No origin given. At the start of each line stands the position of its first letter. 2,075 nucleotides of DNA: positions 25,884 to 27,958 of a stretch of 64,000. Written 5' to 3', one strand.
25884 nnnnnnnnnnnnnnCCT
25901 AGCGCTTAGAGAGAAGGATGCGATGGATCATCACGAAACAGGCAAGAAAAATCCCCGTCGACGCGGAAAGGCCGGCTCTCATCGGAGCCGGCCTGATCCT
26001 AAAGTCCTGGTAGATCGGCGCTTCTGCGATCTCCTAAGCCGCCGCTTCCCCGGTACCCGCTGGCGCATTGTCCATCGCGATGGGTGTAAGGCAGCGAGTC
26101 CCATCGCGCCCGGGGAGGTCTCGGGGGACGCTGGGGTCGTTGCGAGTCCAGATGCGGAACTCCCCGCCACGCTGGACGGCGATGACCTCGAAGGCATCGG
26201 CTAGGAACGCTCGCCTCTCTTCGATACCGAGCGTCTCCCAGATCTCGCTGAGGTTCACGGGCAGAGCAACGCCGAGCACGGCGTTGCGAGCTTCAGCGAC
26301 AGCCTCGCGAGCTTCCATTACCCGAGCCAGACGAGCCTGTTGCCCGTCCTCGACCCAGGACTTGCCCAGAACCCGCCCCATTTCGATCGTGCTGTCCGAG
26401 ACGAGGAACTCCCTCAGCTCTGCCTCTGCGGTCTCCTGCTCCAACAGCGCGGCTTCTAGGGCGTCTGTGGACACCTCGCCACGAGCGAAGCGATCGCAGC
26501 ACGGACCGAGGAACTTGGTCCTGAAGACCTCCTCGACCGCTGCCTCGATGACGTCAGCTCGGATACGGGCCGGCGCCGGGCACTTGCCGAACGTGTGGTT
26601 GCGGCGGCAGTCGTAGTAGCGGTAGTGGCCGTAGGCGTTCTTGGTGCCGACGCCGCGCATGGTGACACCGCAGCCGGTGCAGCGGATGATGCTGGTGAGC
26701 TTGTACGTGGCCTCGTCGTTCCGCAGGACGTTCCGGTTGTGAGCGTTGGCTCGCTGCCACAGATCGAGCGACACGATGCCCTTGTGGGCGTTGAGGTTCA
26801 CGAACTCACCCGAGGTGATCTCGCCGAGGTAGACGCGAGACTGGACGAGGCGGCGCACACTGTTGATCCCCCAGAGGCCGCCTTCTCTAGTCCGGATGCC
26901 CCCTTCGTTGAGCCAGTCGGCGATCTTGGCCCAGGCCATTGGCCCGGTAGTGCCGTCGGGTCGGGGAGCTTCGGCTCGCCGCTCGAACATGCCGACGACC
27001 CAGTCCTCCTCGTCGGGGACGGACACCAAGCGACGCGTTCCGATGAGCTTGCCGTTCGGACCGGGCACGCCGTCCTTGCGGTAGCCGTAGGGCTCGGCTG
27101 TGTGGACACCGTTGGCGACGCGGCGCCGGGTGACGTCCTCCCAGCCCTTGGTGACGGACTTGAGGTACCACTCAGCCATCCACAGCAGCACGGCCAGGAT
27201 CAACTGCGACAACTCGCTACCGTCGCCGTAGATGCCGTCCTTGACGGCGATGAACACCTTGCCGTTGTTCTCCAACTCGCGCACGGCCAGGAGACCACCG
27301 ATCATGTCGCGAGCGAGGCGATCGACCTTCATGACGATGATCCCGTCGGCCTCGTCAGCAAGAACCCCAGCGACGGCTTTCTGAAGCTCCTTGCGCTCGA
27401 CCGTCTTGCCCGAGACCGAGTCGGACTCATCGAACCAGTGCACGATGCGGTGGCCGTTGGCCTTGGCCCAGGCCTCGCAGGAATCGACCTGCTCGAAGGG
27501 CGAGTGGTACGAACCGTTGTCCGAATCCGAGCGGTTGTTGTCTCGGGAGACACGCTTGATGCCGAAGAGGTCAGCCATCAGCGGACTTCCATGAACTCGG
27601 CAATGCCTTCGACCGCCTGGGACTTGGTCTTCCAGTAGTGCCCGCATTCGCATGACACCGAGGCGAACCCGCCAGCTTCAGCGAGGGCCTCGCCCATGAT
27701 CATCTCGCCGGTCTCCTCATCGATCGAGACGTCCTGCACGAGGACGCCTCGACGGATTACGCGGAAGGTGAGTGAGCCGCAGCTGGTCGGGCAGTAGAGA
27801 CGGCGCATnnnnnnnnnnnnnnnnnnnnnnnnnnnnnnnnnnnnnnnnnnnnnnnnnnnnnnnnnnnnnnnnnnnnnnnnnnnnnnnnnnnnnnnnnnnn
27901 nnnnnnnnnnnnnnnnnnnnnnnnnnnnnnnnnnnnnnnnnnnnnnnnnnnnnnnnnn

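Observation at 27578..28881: Integrase co-transcribed with five small genes, including a translationally coupled 76-aa zinc-ribbon protein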

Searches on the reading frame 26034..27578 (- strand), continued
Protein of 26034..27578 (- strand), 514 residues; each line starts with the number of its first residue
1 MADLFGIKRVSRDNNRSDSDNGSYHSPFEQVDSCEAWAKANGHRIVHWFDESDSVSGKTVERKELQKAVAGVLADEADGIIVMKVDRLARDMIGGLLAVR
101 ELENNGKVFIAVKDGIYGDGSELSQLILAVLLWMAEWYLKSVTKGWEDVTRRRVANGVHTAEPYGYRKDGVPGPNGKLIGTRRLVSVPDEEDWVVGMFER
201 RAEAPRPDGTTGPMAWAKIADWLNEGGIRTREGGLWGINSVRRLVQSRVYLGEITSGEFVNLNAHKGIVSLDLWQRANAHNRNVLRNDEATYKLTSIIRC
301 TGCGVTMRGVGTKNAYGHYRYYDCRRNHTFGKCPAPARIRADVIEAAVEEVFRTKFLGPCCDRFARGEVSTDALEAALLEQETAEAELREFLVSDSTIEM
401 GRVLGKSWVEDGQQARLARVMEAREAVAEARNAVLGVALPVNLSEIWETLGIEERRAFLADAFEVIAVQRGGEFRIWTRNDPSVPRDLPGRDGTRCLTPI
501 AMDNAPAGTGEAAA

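Call 26: find_encoding_contigs(protein=P0005, flank=6000, max_places=1)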
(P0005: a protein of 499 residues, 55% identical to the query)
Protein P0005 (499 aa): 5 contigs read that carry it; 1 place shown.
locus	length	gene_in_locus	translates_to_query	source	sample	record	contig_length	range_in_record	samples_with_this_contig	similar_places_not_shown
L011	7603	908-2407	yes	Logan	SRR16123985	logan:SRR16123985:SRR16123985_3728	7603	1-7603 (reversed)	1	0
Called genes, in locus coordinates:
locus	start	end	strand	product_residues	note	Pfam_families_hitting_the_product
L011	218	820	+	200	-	-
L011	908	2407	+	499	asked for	PF00239:Resolvase, PF07508:Recombinase, PF13408:Zn_ribbon_recom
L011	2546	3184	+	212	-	-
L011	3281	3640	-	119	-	-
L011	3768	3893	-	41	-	-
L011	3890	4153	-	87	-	-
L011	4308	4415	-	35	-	-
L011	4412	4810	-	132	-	-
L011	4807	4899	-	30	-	-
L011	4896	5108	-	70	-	-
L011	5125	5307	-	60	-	-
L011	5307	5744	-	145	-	-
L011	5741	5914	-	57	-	-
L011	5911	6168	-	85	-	-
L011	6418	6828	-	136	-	-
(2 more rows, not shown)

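Call 35: find_related_loci(query=A1, collection=genome_contigs, flank=10000)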
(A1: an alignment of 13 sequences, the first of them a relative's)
Query A1 (514 aa) in genome_contigs; peptide patterns used: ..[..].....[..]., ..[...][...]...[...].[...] (x = any residue, [..] = any of these).
73 stretches matched a pattern, but none encodes a relative of the query by tblastn (E <= 1e-3).

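Call 36: find_related_loci(query=A1, collection=viral_contigs, flank=10000)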
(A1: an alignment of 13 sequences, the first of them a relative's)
Query A1 (514 aa) in viral_contigs; peptide patterns used: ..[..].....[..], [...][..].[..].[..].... (x = any residue, [..] = any of these).
98 stretches matched a pattern; 60 encode a relative of the query (tblastn E <= 1e-3); 60 distinct loci.
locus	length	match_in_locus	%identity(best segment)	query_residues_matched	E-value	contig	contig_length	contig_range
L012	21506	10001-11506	49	1-508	5e-152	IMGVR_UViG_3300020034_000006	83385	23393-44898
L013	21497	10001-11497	43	7-500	9e-100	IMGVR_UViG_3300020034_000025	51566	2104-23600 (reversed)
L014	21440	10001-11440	40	4-500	3e-89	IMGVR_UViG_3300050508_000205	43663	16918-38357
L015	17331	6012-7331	34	4-468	6e-51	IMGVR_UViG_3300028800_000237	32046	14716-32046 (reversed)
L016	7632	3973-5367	31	1-500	2e-42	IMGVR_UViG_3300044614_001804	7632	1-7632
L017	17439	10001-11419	30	4-503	9e-34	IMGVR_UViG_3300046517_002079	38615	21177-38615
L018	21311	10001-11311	28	7-470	7e-32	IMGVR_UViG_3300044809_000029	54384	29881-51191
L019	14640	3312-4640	28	7-470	1e-20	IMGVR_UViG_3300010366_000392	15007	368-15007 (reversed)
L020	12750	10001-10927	29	6-351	2e-20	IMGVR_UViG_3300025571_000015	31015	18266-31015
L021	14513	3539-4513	29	6-352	4e-20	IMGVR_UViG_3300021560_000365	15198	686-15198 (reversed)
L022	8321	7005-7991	28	15-348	7e-20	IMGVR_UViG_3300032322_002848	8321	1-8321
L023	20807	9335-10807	33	7-513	3e-64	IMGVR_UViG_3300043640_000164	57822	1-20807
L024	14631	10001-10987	27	15-348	1e-19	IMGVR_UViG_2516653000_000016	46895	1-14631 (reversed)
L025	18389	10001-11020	27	15-359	2e-19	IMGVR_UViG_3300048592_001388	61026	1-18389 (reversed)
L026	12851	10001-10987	28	15-348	4e-19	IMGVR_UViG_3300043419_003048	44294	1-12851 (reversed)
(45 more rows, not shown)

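Call 37: find_related_loci(query=A1, collection=metagenome_contigs, flank=10000)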
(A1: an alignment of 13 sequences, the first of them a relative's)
Query A1 (514 aa) in metagenome_contigs; peptide patterns used: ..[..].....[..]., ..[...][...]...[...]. (x = any residue, [..] = any of these).
201 stretches matched a pattern; 15 encode a relative of the query (tblastn E <= 1e-3); 15 distinct loci.
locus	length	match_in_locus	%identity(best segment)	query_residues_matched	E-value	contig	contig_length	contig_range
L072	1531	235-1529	100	1-444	0e+0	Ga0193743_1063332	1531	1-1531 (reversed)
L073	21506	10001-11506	49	1-508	6e-153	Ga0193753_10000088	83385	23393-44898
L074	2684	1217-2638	51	7-470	3e-138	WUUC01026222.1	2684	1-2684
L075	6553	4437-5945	43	7-513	3e-115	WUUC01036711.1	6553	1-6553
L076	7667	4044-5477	40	7-506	2e-97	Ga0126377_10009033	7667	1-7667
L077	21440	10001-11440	40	4-500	3e-89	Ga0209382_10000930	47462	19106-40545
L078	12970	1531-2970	40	4-500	4e-90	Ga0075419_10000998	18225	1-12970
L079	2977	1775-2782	42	6-357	1e-79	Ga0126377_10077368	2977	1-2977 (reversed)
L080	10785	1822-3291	35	7-512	7e-75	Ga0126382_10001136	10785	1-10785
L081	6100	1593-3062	35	7-512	6e-75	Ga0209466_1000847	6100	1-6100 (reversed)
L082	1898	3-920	47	180-489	3e-73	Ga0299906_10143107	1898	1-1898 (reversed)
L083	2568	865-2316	34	7-502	7e-71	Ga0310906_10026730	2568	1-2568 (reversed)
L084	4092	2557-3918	37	4-470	5e-68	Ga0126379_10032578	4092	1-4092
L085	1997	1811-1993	56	1-62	1e-12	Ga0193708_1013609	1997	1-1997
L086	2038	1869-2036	51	7-65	2e-8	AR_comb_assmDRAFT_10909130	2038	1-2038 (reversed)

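Call 81: find_encoding_contigs(protein=P0005, flank=10000, max_places=10)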
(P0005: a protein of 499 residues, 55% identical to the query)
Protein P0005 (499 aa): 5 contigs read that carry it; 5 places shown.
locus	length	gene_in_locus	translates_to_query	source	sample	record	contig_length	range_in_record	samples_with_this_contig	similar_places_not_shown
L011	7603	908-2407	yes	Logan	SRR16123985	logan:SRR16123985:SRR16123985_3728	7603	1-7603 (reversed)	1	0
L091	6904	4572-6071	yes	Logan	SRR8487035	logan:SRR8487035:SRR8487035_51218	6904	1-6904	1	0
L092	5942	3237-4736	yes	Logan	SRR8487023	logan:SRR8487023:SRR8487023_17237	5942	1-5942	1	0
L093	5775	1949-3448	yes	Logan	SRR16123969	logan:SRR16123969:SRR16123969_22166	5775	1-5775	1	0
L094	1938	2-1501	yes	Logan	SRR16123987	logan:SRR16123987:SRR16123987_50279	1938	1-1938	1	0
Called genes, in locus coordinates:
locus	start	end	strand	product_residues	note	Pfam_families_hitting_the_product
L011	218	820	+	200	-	-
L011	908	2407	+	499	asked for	PF00239:Resolvase, PF07508:Recombinase, PF13408:Zn_ribbon_recom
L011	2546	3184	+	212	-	-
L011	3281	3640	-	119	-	-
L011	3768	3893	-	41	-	-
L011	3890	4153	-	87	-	-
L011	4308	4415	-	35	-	-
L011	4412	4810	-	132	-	-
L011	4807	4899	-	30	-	-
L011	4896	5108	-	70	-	-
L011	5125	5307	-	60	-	-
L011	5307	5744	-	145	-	-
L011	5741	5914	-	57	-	-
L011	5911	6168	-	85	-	-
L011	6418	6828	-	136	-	-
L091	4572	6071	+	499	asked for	PF00239:Resolvase, PF07508:Recombinase, PF13408:Zn_ribbon_recom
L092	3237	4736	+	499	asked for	PF00239:Resolvase, PF07508:Recombinase, PF13408:Zn_ribbon_recom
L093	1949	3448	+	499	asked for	PF00239:Resolvase, PF07508:Recombinase, PF13408:Zn_ribbon_recom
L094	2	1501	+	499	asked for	PF00239:Resolvase, PF07508:Recombinase, PF13408:Zn_ribbon_recom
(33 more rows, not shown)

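Call 88: search_dna_similar(query=window:26034-27578:-, collection=plasmids, mode=protein, max_evalue=1e-10, max_rows=10)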
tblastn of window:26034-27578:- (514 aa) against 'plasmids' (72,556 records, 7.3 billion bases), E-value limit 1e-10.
Records with a match: 9; places in all: 10; records where one place covers at least 80% of the query: 0.
Best place of each record, by identity: <60% 9.
By first word of the organism name: Staphylococcus 3; Clostridium 2; Shinella 1; Subdoligranulum 1; Geobacillus 1; Anoxybacillus 1.
By predicted mobility (MOB-suite, as given by PLSDB): non-mobilizable 7; conjugative 1; mobilizable 1.
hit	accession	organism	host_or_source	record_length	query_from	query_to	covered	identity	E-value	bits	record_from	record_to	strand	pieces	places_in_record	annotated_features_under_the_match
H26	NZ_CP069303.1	Shinella sp. PSBB067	monoisolate,Minnesota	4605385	15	359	67%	24.3%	2e-13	81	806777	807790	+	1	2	none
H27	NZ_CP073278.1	Clostridium butyricum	Homo sapiens,cell culture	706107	16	348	65%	24.7%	5e-14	83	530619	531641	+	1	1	recombinase family protein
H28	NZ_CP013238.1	Clostridium butyricum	Microbial isolate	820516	16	348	65%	24.7%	5e-14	83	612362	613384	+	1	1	recombinase family protein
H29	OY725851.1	Subdoligranulum variabile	-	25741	9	324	61%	25.8%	7e-13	79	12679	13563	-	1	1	record has no annotation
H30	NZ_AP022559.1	Geobacillus subterraneus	-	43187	30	368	66%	24.1%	3e-15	87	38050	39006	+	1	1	recombinase family protein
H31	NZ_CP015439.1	Anoxybacillus amylolyticus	Microbial isolate,soil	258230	30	351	63%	25.1%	3e-15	87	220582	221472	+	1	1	recombinase family protein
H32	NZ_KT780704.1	Staphylococcus aureus subsp. aureus NCTC 8325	-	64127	47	348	59%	26.0%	3e-16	90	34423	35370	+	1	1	recombinase family protein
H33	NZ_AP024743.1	Staphylococcus aureus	-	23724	47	348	59%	26.0%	5e-16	89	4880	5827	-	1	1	recombinase family protein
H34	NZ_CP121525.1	Staphylococcus epidermidis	Homo sapiens,Forehead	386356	47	348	59%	26.0%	5e-16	89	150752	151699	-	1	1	recombinase family protein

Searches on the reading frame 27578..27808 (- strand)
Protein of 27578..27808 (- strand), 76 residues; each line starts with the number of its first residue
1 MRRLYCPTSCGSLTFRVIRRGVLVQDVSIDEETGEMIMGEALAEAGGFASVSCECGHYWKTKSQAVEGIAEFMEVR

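Call 5: search_protein_families(library=pfam, proteins=[window:27578-27808:-], max_evalue=1)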
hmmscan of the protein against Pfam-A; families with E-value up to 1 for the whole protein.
window:27578-27808:- (76 aa): 0 families

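Call 6: search_protein_families(library=phrogs, proteins=[window:27578-27808:-], max_evalue=0.1)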
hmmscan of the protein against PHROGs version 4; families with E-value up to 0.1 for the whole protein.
window:27578-27808:- (76 aa): 1 family
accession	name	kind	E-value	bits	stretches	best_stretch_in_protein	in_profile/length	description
phrog_6884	-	unknown function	0.072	14.5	1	39-65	12-36/102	-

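Call 15: find_encoding_contigs(protein=window:27578-27808:-, flank=8000)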
Protein window:27578-27808:- (76 aa): 3 contigs read that carry it; 1 place shown.
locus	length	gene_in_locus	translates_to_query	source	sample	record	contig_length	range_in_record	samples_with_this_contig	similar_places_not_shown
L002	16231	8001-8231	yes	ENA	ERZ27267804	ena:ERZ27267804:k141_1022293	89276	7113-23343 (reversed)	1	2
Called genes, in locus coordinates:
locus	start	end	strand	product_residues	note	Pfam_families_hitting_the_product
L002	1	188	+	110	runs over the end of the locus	-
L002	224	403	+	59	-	-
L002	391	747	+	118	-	-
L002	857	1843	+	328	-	-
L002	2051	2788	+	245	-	PF25283:DUF7873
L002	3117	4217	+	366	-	-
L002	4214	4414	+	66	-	PF04149:DUF397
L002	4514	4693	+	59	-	-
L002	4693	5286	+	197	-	-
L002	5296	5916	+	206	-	-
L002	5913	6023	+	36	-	-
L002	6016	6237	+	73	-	-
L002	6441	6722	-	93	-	-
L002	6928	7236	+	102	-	-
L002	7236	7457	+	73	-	-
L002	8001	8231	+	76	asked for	-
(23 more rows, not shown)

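Call 44: search_protein_families(library=ncbifam, proteins=[window:27578-27808:-], max_evalue=1)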
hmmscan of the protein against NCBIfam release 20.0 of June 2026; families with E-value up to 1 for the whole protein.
window:27578-27808:- (76 aa): 0 families

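Call 45: search_protein_families(library=padloc, proteins=[window:27578-27808:-], max_evalue=1)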
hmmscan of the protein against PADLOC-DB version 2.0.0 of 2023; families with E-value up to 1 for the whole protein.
window:27578-27808:- (76 aa): 0 families

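Call 52: find_homologous_proteins(query=window:27578-27808:-, max_evalue=0.001)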
Query window:27578-27808:- (76 aa): 1 proteins with E <= 0.001 among 1 candidates.
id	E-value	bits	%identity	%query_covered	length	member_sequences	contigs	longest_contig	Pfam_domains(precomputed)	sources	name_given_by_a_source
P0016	5.7e-44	165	100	100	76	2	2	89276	-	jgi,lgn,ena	-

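Call 56: search_solved_structures(query=window:27578-27808:-, max_evalue=10)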
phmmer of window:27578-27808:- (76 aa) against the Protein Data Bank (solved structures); distinct sequences matched with E-value up to 10: 3.
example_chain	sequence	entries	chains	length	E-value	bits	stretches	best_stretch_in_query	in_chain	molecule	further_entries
7onh_A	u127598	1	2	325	0.077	16.6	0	34-68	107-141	SAKe6BE-L3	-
3a43_A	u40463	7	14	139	1.2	12.8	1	4-34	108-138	Hydrogenase nickel incorporation protein hypA | Probable hydrogenase nickel incorporation protein HypA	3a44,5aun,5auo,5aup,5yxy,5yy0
9bh5_AV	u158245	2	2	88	1.7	12.4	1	3-42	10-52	Small ribosomal subunit protein eS21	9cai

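Call 62: predict_structure(protein=window:27578-27808:-)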
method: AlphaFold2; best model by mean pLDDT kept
length: 76 residues; sequences in the alignment: 1
mean_pLDDT: 75.9   pTM: 0.59
mean pLDDT of the five models: 75.9, 61.5, 58.7, 58.2, 48.3
residues with pLDDT >= 90: 0; 70-90: 61; 50-70: 14; < 50: 1
segments of 3 or more residues with pLDDT < 50: none
pLDDT, mean of each block of 10 residues (from residue 1): 70 81 80 73 67 84 79 72
secondary structure, 60 per line:
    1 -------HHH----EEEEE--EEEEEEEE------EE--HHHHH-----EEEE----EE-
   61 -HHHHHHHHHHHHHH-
elements in order: E15-19 E22-29 H40-44 E50-53 H62-75

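Call 64: search_protein_representatives(protein=window:27578-27808:-)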
Query: 76 residues. Proteins with E-value up to 0.001 (for the whole library): 9; up to 1e-10: 4; up to 1e-30: 1. The best 9 are listed.
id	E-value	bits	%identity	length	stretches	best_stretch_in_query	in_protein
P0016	1.8e-44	164.5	100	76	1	1-76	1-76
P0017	8.7e-17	76.7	56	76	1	4-64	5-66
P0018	6.0e-13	64.5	41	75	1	2-74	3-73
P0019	5.6e-11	58.3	42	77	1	2-63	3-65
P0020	1.7e-10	56.8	41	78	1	1-76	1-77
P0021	4.2e-06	42.8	38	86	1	5-64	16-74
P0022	1.4e-05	41.2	35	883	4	22-70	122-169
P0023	2.1e-05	40.7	38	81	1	4-65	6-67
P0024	1.2e-04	38.2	39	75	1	1-62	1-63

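Call 66: fold_search(model_id=the predicted structure, library=pdb)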
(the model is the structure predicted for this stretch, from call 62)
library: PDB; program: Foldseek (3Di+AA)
matches with E <= 10: 155; with E <= 0.001: 0
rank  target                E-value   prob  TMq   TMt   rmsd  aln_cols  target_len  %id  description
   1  3ukv_C                2.7e+00  0.08  0.33  0.14   9.4        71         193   14  Structure of the C-linker/CNBHD of zELK channels in P 1 21 1 space group, crystallized in the presence of cAMP (released 2012-01-04)
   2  1w8b_H                3.2e+00  0.07  0.21  0.08   6.2        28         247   11  Factor7 - 413 complex (released 2005-10-25)
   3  3wkn_F                3.2e+00  0.06  0.26  0.37   6.0        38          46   26  Crystal structure of the artificial protein AFFinger p17 (AF.p17) complexed with Fc fragment of human IgG (released 2014-10-29)
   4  9c39_J                3.4e+00  0.07  0.31  0.20   5.9        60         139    8  Bacteriophage Sf14 neck C6 reconstruction (released 2025-02-05)
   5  4llo_G                3.4e+00  0.03  0.24  0.12  10.8        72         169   17  Structure of the eag domain-CNBHD complex of the mouse EAG1 channel (released 2013-08-28)
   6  3wkn_G                3.6e+00  0.06  0.26  0.36   7.7        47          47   26  Crystal structure of the artificial protein AFFinger p17 (AF.p17) complexed with Fc fragment of human IgG (released 2014-10-29)
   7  3ukv_A                3.6e+00  0.06  0.31  0.14   9.4        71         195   14  Structure of the C-linker/CNBHD of zELK channels in P 1 21 1 space group, crystallized in the presence of cAMP (released 2012-01-04)
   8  6e9b_B                3.6e+00  0.06  0.32  0.09   6.1        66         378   11  Bacteroides ovatus mixed-linkage glucan utilization locus (MLGUL) SGBP-B in complex with mixed-linkage heptasaccharide (released 2019-05-15)
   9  6pby_A                3.6e+00  0.03  0.24  0.04  10.7        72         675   17  Single particle cryo-EM structure of the voltage-gated K+ channel Eag1 3-13 deletion mutant bound to calmodulin (confo (released 2019-09-18)
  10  4pu5                  3.9e+00  0.09  0.29  0.07   4.2        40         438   15  Shewanella oneidensis Toxin Antitoxin System Toxin Protein HipA Bound with AMPPNP and Mg (released 2014-08-06)
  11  4zqi_B                3.9e+00  0.03  0.24  0.09  11.5       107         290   13  Crystal structure of Apo D-alanine-D-alanine ligase(DDL) from Yersinia pestis (released 2016-01-13)
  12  5n8r_A                3.9e+00  0.03  0.26  0.03  14.2       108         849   10  Crystal Structure of Drosophilia DHX36 helicase in complex with GAGCACTGC (released 2018-03-14)
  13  9mdr_A                4.1e+00  0.04  0.31  0.08  15.7       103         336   11  Clostridioides difficile Transferase B Component Symmetric Heptamer (released 2025-07-16)
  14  5dyo_H                4.4e+00  0.06  0.33  0.17   5.2        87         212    6  Fab43.1 complex with flourescein (released 2016-01-27)
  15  2r6f_A                4.4e+00  0.06  0.33  0.04   5.4        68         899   15  Crystal Structure of Bacillus stearothermophilus UvrA (released 2008-01-08)
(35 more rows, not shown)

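Call 67: find_encoding_contigs(protein=P0017, flank=8000, max_places=3)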
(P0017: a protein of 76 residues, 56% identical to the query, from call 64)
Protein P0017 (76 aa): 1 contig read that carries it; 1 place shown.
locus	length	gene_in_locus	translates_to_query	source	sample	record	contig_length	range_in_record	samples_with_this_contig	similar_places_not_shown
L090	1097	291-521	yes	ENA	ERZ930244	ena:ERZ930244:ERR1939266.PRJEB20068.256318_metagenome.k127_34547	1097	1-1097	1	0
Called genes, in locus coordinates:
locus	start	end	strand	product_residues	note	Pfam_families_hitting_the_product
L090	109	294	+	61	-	-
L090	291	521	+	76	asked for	-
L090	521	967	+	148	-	-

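Call 105: list_cluster_members(proteins=[P0018, P0019, P0020, P0021, P0023, P0024, P0027, P0026])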
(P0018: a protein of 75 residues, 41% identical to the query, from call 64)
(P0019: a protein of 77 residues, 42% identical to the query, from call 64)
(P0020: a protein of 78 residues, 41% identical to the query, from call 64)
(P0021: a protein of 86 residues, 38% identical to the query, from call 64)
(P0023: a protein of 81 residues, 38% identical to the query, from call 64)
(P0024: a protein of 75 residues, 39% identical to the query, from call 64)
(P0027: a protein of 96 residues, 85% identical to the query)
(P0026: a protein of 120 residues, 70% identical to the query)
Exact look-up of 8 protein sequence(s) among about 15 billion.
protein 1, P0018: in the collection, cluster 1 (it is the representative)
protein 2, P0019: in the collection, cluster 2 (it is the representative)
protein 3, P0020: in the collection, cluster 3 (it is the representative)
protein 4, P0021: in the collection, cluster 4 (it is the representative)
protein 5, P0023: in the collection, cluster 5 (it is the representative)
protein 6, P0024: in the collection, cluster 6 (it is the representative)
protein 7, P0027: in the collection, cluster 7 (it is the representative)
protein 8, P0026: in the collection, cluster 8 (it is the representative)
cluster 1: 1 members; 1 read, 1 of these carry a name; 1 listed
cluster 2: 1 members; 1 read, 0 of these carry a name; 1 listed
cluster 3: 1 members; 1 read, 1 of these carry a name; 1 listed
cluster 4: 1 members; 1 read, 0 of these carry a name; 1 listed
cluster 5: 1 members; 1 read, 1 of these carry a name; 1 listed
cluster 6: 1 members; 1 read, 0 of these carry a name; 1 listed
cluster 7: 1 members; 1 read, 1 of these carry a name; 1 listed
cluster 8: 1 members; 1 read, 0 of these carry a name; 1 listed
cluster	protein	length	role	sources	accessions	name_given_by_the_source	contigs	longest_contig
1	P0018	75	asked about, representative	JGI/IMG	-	hypothetical protein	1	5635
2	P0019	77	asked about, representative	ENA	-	-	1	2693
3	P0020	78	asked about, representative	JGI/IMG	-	hypothetical protein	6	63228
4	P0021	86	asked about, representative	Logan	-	-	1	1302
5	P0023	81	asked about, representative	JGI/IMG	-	uncharacterized Zn finger protein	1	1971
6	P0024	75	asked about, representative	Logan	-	-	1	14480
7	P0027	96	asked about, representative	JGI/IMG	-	hypothetical protein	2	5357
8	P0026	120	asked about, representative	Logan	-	-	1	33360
